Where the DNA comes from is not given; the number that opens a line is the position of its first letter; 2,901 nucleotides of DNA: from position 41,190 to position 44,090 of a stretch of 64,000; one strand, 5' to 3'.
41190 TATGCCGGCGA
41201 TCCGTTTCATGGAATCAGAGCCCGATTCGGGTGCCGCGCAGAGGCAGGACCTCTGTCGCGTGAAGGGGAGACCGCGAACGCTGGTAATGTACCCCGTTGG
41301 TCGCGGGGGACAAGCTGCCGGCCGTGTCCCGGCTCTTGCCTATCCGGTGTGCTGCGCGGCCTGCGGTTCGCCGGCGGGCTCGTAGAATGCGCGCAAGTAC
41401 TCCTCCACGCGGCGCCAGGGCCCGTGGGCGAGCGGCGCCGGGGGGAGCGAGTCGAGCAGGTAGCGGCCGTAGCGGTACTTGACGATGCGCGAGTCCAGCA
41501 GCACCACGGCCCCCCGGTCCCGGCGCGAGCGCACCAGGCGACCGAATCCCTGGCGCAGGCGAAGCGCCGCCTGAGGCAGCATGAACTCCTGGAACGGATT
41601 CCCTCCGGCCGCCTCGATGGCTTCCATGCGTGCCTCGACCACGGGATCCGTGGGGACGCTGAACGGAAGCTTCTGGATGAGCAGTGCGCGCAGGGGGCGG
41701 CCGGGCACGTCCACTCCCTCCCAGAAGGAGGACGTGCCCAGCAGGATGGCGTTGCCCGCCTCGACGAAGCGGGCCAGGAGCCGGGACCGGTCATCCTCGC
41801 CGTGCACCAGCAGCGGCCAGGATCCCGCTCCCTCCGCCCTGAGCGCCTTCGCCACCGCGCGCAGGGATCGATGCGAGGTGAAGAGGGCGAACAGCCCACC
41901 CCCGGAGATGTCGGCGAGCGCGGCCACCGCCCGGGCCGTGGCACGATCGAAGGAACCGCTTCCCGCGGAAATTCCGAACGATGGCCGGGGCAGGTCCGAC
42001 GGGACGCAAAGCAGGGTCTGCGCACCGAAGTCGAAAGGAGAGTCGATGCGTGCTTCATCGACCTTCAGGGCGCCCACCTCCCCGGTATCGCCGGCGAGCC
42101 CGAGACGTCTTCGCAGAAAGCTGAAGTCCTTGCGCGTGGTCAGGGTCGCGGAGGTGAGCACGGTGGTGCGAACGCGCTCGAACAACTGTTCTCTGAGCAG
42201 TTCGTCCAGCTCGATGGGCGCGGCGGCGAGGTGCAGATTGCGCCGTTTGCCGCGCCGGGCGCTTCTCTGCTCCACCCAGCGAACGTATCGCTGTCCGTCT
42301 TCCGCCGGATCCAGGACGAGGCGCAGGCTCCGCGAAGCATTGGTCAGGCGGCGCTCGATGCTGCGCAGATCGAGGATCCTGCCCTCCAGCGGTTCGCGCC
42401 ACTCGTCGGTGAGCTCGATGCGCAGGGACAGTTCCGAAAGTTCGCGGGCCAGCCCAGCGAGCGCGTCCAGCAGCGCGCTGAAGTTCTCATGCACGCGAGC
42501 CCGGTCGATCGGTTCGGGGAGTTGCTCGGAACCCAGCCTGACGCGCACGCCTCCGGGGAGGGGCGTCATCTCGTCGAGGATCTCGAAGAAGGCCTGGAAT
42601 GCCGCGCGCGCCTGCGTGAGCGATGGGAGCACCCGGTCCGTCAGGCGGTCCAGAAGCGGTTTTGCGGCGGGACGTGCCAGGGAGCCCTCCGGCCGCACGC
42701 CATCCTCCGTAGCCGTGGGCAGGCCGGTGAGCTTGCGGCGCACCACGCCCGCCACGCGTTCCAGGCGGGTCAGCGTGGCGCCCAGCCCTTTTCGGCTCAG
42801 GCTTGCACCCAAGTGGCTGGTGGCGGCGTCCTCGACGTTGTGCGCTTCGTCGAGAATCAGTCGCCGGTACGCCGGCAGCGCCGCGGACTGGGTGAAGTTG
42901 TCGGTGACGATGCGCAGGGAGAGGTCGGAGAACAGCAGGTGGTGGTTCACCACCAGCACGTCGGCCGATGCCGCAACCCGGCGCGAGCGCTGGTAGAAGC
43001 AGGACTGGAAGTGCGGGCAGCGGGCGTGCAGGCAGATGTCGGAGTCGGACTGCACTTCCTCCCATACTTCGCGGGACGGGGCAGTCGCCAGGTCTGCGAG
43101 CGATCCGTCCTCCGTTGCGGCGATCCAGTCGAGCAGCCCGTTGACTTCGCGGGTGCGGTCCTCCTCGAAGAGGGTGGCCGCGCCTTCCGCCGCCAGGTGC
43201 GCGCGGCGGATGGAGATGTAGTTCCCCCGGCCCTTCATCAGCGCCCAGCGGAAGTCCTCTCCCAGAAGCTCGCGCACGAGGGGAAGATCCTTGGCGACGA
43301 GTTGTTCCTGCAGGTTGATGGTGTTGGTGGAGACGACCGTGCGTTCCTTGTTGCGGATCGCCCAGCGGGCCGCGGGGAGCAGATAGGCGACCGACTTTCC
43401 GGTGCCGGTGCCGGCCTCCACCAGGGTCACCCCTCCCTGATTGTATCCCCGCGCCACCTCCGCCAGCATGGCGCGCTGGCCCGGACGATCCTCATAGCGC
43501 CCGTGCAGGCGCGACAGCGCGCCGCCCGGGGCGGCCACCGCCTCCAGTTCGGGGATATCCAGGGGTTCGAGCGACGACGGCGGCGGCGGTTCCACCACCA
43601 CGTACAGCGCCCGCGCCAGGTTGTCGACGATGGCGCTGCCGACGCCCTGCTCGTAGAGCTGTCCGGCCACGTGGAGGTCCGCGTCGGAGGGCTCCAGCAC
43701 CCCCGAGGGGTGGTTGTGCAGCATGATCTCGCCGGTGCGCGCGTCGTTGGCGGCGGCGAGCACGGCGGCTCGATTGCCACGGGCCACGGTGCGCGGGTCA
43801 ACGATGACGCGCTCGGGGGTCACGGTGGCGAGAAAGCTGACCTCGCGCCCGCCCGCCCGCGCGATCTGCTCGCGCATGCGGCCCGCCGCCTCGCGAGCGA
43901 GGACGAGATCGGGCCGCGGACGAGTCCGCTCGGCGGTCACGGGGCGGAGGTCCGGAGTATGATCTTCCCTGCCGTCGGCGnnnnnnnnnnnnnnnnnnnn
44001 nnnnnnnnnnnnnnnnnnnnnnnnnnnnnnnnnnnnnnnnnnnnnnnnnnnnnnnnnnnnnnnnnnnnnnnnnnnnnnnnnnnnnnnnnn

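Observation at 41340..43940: Fusion of an apparently catalytically intact RadC-like JAB/JAMM domain to a DinG/XPD Fe-S helicase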

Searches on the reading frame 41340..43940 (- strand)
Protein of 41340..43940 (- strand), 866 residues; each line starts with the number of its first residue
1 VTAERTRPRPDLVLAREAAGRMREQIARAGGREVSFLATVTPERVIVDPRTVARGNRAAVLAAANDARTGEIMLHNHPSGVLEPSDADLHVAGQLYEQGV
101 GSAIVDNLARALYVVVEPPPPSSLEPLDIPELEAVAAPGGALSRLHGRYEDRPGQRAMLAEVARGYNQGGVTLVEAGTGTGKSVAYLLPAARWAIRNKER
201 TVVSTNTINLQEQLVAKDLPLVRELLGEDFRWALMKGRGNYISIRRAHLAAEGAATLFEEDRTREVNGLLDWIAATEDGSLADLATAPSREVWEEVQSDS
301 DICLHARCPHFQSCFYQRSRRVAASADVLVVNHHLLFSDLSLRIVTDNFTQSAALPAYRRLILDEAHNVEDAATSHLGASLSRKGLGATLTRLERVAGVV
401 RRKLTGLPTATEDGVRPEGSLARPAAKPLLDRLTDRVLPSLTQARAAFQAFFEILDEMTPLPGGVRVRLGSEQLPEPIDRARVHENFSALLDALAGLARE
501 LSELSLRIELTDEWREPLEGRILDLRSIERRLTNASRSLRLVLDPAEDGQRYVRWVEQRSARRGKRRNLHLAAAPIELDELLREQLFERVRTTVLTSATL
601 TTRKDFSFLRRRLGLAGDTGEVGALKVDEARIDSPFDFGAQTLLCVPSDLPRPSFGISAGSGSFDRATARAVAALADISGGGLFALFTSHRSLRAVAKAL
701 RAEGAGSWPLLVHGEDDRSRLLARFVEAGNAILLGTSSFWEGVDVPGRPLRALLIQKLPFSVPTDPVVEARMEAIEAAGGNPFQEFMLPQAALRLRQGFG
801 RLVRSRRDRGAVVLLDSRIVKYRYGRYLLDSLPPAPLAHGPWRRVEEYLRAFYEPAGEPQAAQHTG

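Call 3: search_protein_families(library=pfam, proteins=[window:41340-43940:-], max_evalue=1)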
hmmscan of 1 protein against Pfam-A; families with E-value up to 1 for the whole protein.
window:41340-43940:- (866 aa): 7 families
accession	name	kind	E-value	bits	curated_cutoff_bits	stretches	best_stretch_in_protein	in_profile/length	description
PF13307.12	Helicase_C_2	-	2.2e-44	151.9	25.3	1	675-834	4-169/170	Helicase C-terminal domain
PF00270.35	DEAD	-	1.7e-09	38.1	26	1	153-216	2-63/167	DEAD/DEAH box helicase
PF04002.20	RadC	-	1.4e-05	25.5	22.1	1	44-98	47-94/121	RadC-like JAB domain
PF06733.21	DEAD_2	-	2e-05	24.8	21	1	307-385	99-171/172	DEAD_2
PF04851.21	ResIII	-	0.00099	19.5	22.5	1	150-215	3-70/164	Type III restriction enzyme, res subunit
PF25199.1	nSTAND_NTPase5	-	0.058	13.7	34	1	167-209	39-80/145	Novel STAND NTPase 5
PF12793.13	SgrR_N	-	0.19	12.4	24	0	526-591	23-85/115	Sugar transport-related sRNA regulator N-term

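Call 4: search_protein_families(library=ncbifam, proteins=[window:41340-43940:-], max_evalue=1)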
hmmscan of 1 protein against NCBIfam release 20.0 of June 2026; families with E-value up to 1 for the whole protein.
window:41340-43940:- (866 aa): 12 families
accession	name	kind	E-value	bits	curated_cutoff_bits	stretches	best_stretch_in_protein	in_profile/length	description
NF053712.1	repair_DEAH_YoaA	equivalog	7.6e-164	546.8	680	2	496-838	302-619/630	DNA repair helicase YoaA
NF005981.0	PRK08074.1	equivalog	3.3e-139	465.5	789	1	141-852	248-928/931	ATP-dependent DNA helicase DinG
NF008729.0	PRK11747.1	equivalog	3.6e-120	402.5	598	1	149-835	24-697/703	ATP-dependent DNA helicase DinG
TIGR01407.1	dinG_rel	hypoth_equivalog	7.1e-97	325.6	547.7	2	521-835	583-870/889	putative DnaQ family exonuclease/DinG family helicase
NF005569.0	PRK07246.1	equivalog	3.7e-43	147.9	794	2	680-832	647-797/820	bifunctional DnaQ family exonuclease/ATP-dependent helicase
TIGR03117.2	cas_csf4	equivalog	2e-29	102.4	400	3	150-345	128-322/800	type IV CRISPR-associated DEAD/DEAH-box helicase Csf4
TIGR00604.1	rad3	subfamily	3.2e-17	62.4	246.95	2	741-821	597-678/706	DNA repair helicase (rad3)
NF000642.1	PRK00024.1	equivalog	6.3e-06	26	180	1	44-98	137-184/212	RadC family protein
TIGR00608.1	radc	subfamily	0.0003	20.6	133.85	1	43-97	142-189/218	RadC family protein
NF041067.1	DpdJ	equivalog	0.02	12.5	800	1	168-196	169-197/1482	protein DpdJ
NF008394.0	PRK11192.1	equivalog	0.17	10.7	507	1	173-197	44-68/441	ATP-dependent RNA helicase SrmB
TIGR01389.1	recQ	equivalog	0.21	10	640.2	1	142-191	5-50/591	DNA helicase RecQ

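Call 12: find_related_loci(query=window:41340-43940:-, collection=genome_contigs, flank=8000)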
Query window:41340-43940:- (866 aa) in genome_contigs; peptide patterns used: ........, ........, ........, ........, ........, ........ (x = any residue, [..] = any of these).
93 stretches matched a pattern; 28 encode a relative of the query (tblastn E <= 1e-3); 26 distinct loci.
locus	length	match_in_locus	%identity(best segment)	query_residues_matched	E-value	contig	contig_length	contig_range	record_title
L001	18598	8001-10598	97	1-866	0e+0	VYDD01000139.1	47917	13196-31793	MAG: Gammaproteobacteria bacterium isolate SB0675_bin_31 NODE_331_length_47917_cov_5.625695, whole genome shotgun sequen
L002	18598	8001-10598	96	1-866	0e+0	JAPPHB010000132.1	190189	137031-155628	MAG: Gammaproteobacteria bacterium isolate RHO1_bin_70 NODE_124_length_190189_cov_539.791926, whole genome shotgun seque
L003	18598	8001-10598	95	1-866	0e+0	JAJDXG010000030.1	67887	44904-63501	MAG: Gemmatimonadetes bacterium isolate jk18x27bins.12 k141_1017377, whole genome shotgun sequence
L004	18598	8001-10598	92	1-866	0e+0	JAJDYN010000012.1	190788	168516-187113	MAG: Gemmatimonadetes bacterium isolate jk18x34bins.3 k141_379900, whole genome shotgun sequence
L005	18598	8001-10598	93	1-866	0e+0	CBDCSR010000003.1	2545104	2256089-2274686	MAG: Longimicrobiales bacterium isolate 7d664cbc-a82a-4503-a9d2-132ed5e4fc56 genome assembly, contig: contig_3, whole ge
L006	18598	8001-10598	94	1-866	0e+0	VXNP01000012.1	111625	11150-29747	MAG: Gammaproteobacteria bacterium isolate SB0662_bin_11 NODE_158_length_111625_cov_84.850139, whole genome shotgun sequ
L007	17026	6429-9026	95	1-866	0e+0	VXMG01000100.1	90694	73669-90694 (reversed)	MAG: Gammaproteobacteria bacterium isolate SB0661_bin_31 NODE_312_length_90694_cov_46.840455, whole genome shotgun seque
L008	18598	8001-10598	90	1-866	0e+0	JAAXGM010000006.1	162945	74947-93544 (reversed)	MAG: Gemmatimonadetes bacterium isolate Plut_88863 filtered_Plut_88863_genomic_contig_3992, whole genome shotgun sequenc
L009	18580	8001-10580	90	7-866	0e+0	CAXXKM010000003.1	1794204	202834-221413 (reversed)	MAG: Longimicrobiales bacterium isolate 66c0fc7b-e3b3-44f4-8b1e-17cf0e7a764f genome assembly, contig: contig_3, whole ge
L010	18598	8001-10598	89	1-866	0e+0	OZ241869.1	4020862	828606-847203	MAG: Longimicrobiales bacterium isolate 4d932f89-bb95-4433-bef4-8436000ce683 genome assembly, chromosome: 1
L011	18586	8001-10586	86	4-866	0e+0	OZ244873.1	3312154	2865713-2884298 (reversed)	MAG: Longimicrobiales bacterium isolate 10f198b5-b321-4610-bb1c-f943e6237064 genome assembly, chromosome: 1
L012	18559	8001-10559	84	1-853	0e+0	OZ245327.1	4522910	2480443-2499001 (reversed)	MAG: Longimicrobiales bacterium isolate a868c1f5-20c0-43c7-9325-8e090fe4a492 genome assembly, chromosome: 1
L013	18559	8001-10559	82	1-853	0e+0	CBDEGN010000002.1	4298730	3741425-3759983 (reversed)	MAG: Longimicrobiales bacterium isolate 80fc88f1-1ec1-4d60-8a5e-1a92744ba94c genome assembly, contig: contig_2, whole ge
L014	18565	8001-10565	78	1-853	0e+0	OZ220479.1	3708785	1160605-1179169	MAG: Longimicrobiales bacterium isolate ffc3e9c5-5d9e-49e8-9e51-7ae5a16491fe genome assembly, chromosome: 1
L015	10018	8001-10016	92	1-672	0e+0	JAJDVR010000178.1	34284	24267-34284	MAG: Gemmatimonadetes bacterium isolate jk18x22bins.6 k141_64435, whole genome shotgun sequence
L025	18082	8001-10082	36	123-847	3e-108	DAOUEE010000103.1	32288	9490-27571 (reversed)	MAG TPA_asm: Anaerolineales bacterium isolate N4_180 k133_2801733, whole genome shotgun sequence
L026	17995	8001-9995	31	121-832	2e-86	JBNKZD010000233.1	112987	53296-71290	MAG: Chitinispirillaceae bacterium isolate D1.bin.5.orig k141_20746, whole genome shotgun sequence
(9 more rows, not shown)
